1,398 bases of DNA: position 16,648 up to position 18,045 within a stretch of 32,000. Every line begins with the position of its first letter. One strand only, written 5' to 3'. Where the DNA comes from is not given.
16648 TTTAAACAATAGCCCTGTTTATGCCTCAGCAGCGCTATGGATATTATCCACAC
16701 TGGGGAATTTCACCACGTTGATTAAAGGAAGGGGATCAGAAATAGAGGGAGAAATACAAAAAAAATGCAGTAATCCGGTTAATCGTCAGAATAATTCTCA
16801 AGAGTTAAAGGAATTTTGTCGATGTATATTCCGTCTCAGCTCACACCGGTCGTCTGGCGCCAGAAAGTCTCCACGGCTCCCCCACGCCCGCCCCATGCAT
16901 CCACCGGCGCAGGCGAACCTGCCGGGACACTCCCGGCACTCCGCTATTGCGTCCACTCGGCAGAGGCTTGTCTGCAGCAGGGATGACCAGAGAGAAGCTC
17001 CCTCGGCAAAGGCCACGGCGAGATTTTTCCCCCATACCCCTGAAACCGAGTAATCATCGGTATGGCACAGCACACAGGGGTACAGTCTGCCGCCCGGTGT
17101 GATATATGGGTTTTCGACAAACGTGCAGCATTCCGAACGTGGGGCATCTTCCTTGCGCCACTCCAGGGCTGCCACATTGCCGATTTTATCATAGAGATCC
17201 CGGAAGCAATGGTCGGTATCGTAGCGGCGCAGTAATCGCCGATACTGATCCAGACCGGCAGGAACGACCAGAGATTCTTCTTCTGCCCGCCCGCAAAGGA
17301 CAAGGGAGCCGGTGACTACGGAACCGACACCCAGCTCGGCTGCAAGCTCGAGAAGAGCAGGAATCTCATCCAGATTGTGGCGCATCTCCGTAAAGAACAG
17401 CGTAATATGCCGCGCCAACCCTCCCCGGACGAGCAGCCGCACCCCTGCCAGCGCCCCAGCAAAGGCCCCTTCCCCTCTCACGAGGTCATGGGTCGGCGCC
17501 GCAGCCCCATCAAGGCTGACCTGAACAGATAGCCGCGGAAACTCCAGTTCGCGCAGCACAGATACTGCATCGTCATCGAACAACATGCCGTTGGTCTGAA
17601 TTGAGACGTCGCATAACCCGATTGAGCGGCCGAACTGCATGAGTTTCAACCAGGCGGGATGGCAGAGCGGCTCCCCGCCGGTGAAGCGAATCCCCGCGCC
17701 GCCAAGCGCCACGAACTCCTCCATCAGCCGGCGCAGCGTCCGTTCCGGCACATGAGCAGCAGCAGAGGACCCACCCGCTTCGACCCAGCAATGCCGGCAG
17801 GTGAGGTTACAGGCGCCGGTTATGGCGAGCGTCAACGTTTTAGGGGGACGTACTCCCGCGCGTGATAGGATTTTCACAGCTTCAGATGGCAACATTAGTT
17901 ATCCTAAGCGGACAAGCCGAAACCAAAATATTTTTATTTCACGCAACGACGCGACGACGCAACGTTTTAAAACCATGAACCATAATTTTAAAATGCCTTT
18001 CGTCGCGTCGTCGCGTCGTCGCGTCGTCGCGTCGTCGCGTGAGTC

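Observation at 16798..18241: Orphan radical SAM/SPASM gene uses a near-copy of the mftA promoter and has no obvious precursor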

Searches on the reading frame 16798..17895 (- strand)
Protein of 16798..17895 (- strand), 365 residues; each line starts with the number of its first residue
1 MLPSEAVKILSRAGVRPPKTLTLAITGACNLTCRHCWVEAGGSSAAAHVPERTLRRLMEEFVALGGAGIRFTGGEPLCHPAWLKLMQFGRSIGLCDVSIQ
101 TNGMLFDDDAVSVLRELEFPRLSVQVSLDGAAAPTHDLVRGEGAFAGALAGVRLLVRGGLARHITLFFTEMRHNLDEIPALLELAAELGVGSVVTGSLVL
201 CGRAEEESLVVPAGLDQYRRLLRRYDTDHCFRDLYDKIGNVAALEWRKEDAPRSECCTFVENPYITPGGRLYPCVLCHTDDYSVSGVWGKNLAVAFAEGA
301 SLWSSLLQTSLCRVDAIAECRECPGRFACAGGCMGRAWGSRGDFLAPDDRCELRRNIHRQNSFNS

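Call 5: search_protein_families(library=ncbifam, proteins=[window:16798-17895:-], max_evalue=0.01)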
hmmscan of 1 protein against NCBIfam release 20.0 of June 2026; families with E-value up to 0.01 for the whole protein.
window:16798-17895:- (365 aa): 70 families (the best 25 are shown)
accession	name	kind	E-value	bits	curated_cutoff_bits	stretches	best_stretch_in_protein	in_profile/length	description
TIGR04251.1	SCM_rSAM_ScmF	equivalog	5e-32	111.6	400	1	17-195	2-179/353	SynChlorMet cassette radical SAM/SPASM protein ScmF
TIGR04545.1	rSAM_ahbD_hemeb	equivalog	2.2e-29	103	500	1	24-223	5-199/339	heme b synthase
TIGR03962.1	mycofact_rSAM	equivalog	5e-27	94.9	265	1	12-351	5-331/339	mycofactocin radical SAM maturase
NF045574.1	sacti_mat_StsB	exception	9.8e-26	90.6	625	1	21-342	98-404/466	StsB family radical SAM/SPASM domain sactipeptide maturase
TIGR04051.1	rSAM_NirJ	equivalog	1.9e-23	83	515.45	1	26-207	9-185/354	heme d1 biosynthesis radical SAM protein NirJ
TIGR04303.1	GeoRSP_rSAM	equivalog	2e-23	83.5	400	1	17-193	3-172/325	GeoRSP system radical SAM/SPASM protein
NF049973.1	radical_Rv1681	equivalog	3.6e-23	82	380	1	28-181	81-233/326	Rv1681 family radical SAM protein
NF050035.1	rSAM_WgK_link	exception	1.4e-22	80.2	650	1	18-210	8-196/367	radical SAM/SPASM peptide maturase WgkB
TIGR04053.2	TIGR04053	equivalog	1.8e-22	80.1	395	1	22-224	11-212/366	TIGR04053 family radical SAM/SPASM domain-containing protein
TIGR04055.1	rSAM_NirJ2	equivalog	7e-22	78.4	500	1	25-351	6-322/326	putative heme d1 biosynthesis radical SAM protein NirJ2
TIGR04347.1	pseudo_SAM_Halo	equivalog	2.2e-21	76.6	525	1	24-206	43-220/390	TIGR04347 family pseudo-SAM/SPASM protein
TIGR04250.1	SCM_rSAM_ScmE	equivalog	5e-21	75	400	1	18-193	2-174/358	SynChlorMet cassette radical SAM/SPASM protein ScmE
TIGR04546.1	rSAM_ahbC_deAc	equivalog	5e-21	74.9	650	1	23-205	43-220/390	12,18-didecarboxysiroheme deacetylase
TIGR04054.1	rSAM_NirJ1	equivalog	3e-20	72.2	650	1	23-205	40-217/387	putative heme d1 biosynthesis radical SAM protein NirJ1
TIGR04317.1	W_rSAM_matur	equivalog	4.4e-19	68.8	380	1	18-296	3-278/349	tungsten cofactor oxidoreductase radical SAM maturase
TIGR02666.1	moaA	equivalog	5.5e-18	65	284.05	1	16-189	7-184/336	GTP 3',8-cyclase MoaA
TIGR02109.1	PQQ_syn_pqqE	equivalog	4.3e-15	55.5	381.35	1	15-353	3-332/358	pyrroloquinoline quinone biosynthesis protein PqqE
TIGR03974.1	rSAM_six_Cys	equivalog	3.4e-14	52.6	425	2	19-140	97-225/451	thioether cross-link-forming SCIFF peptide maturase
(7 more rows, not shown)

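Call 6: search_protein_families(library=pfam, proteins=[window:16798-17895:-])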
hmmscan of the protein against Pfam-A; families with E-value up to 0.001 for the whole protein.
window:16798-17895:- (365 aa): 2 families
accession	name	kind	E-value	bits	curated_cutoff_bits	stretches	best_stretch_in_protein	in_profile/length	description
PF04055.27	Radical_SAM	-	1.1e-18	68.4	29.5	1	25-184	3-165/166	Radical SAM superfamily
PF13353.11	Fer4_12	-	0.0004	21.1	22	1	27-108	13-96/137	4Fe-4S single cluster domain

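Call 11: find_homologous_proteins(query=window:16798-17895:-, max_evalue=1e-10)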
Query window:16798-17895:- (365 aa): 884 proteins with E <= 1e-10 among 8000 candidates; the best 120 are listed.
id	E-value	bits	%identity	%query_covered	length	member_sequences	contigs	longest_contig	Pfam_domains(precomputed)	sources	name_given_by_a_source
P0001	2.5e-229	779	92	100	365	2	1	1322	PF04055.28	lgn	-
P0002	1.2e-228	777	92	100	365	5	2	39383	PF04055.28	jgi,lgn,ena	-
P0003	1.3e-225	767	93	98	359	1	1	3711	PF04055.28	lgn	-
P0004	4.4e-195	666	78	100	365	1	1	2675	PF04055.28,PF13353.12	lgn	-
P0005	4.1e-190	650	77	99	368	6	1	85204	PF04055.28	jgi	jgi:radical SAM protein with 4Fe4S-binding SPASM domain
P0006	1.6e-184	631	74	99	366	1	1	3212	PF04055.28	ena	-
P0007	1.8e-177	608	71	99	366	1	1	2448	PF04055.28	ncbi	-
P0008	1.6e-174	598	71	99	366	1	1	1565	PF04055.28,PF13353.12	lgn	-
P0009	9.2e-174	596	70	99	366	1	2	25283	PF04055.28,PF13353.12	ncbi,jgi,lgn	jgi:radical SAM protein with 4Fe4S-binding SPASM domain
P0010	8.0e-173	593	71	98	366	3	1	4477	PF04055.28,PF13353.12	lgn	-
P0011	8.6e-173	593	71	99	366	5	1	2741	PF04055.28,PF13353.12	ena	-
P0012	4.2e-171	587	71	99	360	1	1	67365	PF04055.28,PF13353.12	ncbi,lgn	-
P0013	1.4e-170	586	69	99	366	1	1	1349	PF04055.28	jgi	jgi:radical SAM protein with 4Fe4S-binding SPASM domain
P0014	4.3e-170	584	70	99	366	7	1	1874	PF04055.28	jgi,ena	-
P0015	5.5e-170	584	70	99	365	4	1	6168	PF04055.28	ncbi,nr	ncbi:MAG TPA: radical SAM protein [Geobacteraceae bacterium]|nr:radical SAM protein [Geobacteraceae 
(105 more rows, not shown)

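Call 13: find_related_loci(query=A1, collection=genome_contigs, flank=10000)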
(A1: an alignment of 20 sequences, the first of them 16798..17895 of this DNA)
Query A1 (365 aa) in genome_contigs; peptide patterns used: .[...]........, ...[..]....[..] (x = any residue, [..] = any of these).
468 stretches matched a pattern; 432 encode a relative of the query (tblastn E <= 1e-3); the best 80 are kept; 79 distinct loci.
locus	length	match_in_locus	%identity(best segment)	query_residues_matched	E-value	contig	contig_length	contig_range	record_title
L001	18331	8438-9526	74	1-363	0e+0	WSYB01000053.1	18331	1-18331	MAG: Geobacteraceae bacterium isolate X3_MetaBAT.27 scaffold_1523, whole genome shotgun sequence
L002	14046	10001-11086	70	1-362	5e-175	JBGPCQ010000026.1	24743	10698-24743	MAG: Geobacteraceae bacterium isolate OBJ_0618_050_45 k141_4638242_length_24743_cov_69.6988, whole genome shotgun sequen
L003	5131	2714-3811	67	1-365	6e-166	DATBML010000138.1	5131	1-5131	MAG TPA_asm: Desulfuromonadales bacterium isolate SMAG_U3997 k141_1493422, whole genome shotgun sequence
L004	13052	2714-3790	66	4-362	2e-161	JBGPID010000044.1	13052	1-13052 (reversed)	MAG: Geobacteraceae bacterium isolate OBJ_0618_7090110_342 k141_808220_length_13052_cov_48.3365, whole genome shotgun se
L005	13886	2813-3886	64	5-362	3e-158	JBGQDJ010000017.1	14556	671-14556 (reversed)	MAG: Geobacteraceae bacterium isolate OBJ2_061818_110_19 k141_1474611_length_14556_cov_10.0000, whole genome shotgun seq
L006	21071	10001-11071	68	1-358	1e-156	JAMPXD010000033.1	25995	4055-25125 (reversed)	MAG: Geobacteraceae bacterium isolate R2F_R2FSRR_metabat.21 R2F_C923, whole genome shotgun sequence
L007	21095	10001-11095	62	1-365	2e-155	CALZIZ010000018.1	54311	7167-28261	MAG: uncultured Desulfuromonadales bacterium isolate FO_M_Desulfobacterota_25 genome assembly, contig: scaffold_1867, wh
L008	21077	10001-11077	63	1-359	2e-153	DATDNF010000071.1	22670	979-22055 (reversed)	MAG TPA_asm: Geobacteraceae bacterium isolate SMAG_U430 k141_1294233, whole genome shotgun sequence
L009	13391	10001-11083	63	1-361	2e-153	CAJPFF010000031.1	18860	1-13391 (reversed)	Geobacteraceae bacterium isolate GEOBC genome assembly, contig: CONTIG_31, whole genome shotgun sequence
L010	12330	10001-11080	63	1-360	8e-153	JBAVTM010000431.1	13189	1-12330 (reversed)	MAG: Desulfuromonadaceae bacterium isolate MFD03638_ilm_asm_bin4 k127_6234, whole genome shotgun sequence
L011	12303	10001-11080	61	1-360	2e-152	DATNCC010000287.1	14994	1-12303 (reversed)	MAG TPA_asm: Dongiaceae bacterium isolate SMAG_U11204 k141_3443098, whole genome shotgun sequence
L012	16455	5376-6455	60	5-364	2e-151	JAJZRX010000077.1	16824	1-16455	MAG: Deltaproteobacteria bacterium isolate SKS3.bin12 NODE_5328_length_16824_cov_3.453555, whole genome shotgun sequence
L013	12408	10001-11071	65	7-363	4e-151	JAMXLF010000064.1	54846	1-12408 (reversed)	MAG: Geobacteraceae bacterium isolate Bin.003_Forest k127_5317455, whole genome shotgun sequence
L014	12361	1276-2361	61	1-362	4e-150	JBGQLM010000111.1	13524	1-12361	MAG: Geobacteraceae bacterium isolate OBJ2_061818_050_38 k141_786660_length_13524_cov_10.0000, whole genome shotgun sequ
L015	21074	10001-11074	66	4-361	5e-160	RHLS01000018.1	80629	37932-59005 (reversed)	MAG: Desulfuromonadales bacterium isolate GT-UBC1 NODE_36_length_80629_cov_47.8838_ID_406462, whole genome shotgun seque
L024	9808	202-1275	62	1-359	3e-146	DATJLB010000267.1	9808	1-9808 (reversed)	MAG TPA_asm: Geobacteraceae bacterium isolate SMAG_U15608 k141_2648718, whole genome shotgun sequence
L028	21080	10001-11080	59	1-361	4e-143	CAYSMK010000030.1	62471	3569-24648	MAG TPA_asm: uncultured Geobacter sp. isolate binchicken_co269_58 genome assembly, contig: NODE_415_length_62471_cov_239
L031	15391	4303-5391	58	1-363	3e-141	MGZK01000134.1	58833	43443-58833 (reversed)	MAG: Geobacteraceae bacterium GWC2_55_20 gwc2_scaffold_4741, whole genome shotgun sequence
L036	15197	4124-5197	59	1-358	1e-139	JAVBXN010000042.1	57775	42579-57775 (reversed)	MAG: Pelobacter sp. isolate GS8 442, whole genome shotgun sequence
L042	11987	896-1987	58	1-363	1e-135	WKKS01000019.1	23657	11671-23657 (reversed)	MAG: Geobacter sp. isolate H7geo H7geo_contig_19, whole genome shotgun sequence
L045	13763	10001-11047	58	8-357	1e-132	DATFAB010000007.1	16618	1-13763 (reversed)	MAG TPA_asm: Geomonas sp. isolate SMAG_U8490 k141_251116, whole genome shotgun sequence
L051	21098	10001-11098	55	3-364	3e-123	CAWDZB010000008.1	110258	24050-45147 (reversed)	MAG: uncultured delta proteobacterium isolate MFD05684.bin.3.160 genome assembly, contig: contig_29260, whole genome sho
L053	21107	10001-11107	54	1-365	3e-117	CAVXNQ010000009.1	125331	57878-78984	MAG: uncultured delta proteobacterium isolate MFD01721.bin.2.42 genome assembly, contig: contig_30103, whole genome shot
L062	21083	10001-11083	66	1-361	6e-159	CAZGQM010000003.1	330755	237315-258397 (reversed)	MAG TPA_asm: uncultured Geoanaerobacter sp. isolate SRP302447_co2_673 genome assembly, contig: NODE_92_length_330755_cov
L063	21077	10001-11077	44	4-360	9e-100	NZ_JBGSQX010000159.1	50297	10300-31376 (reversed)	MAG: Desulfococcus sp. isolate JTS-AC343 k141_4064021, whole genome shotgun sequence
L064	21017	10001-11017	50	3-336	4e-99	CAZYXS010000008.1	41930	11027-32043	MAG TPA_asm: uncultured Desulfuromonadales bacterium isolate SRP257756_co1_189 genome assembly, contig: NODE_521_length_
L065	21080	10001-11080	59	1-361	2e-143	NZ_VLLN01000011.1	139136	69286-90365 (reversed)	Geobacter argillaceus strain ATCC BAA-1139 Ga0052872_scaffold00011.11, whole genome shotgun sequence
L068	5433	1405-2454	38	10-358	3e-84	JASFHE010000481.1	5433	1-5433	MAG: Desulfobacteraceae bacterium isolate D0608M12metaG_Bin_560 D0608M12metaG_FD_scaffold_1607_c1, whole genome shotgun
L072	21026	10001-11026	42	18-358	3e-69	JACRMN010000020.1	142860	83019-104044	MAG: Deltaproteobacteria bacterium isolate NC_groundwater_1908_Pr3_S2p5_74_37 SR2-18-S2p5_coassembly_scaffold_225035, wh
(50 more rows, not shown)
